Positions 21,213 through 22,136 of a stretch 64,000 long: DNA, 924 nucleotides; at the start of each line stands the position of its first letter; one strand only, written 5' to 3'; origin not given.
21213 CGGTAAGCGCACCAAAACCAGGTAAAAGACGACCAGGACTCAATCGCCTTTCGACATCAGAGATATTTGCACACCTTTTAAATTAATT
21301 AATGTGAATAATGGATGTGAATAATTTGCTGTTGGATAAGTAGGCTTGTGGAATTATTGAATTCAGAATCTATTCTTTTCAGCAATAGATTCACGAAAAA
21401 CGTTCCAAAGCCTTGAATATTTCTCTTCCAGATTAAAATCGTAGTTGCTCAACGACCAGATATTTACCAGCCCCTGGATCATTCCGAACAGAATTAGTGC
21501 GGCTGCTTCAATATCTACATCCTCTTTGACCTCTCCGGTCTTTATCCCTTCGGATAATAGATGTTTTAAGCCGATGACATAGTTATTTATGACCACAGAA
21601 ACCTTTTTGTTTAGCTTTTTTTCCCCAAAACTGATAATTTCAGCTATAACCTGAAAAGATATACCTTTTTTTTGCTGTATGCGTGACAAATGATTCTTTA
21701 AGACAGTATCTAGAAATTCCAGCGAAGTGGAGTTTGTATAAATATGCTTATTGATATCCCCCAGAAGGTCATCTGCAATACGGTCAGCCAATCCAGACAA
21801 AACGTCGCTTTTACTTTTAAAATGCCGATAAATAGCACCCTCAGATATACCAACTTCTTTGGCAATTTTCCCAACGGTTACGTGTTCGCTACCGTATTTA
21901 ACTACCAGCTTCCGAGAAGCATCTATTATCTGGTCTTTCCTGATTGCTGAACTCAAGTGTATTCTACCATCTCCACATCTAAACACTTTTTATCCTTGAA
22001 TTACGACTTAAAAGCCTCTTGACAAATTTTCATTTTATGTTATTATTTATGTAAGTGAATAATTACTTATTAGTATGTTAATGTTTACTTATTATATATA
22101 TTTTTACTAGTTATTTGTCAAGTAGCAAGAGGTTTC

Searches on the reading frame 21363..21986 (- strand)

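Call 60: search_protein_families(library=pfam, proteins=[window:21363-21986:-], max_evalue=0.00001)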
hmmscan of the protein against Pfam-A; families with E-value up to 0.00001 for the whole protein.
window:21363-21986:- (207 aa): 2 families
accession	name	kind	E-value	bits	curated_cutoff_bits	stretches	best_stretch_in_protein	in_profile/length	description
PF00440.29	TetR_N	-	4.8e-13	49.1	24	1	20-63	1-44/47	Bacterial regulatory proteins, tetR family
PF08359.16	TetR_C_4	-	5.1e-12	46.5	21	1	74-191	8-124/133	YsiA-like protein, C-terminal region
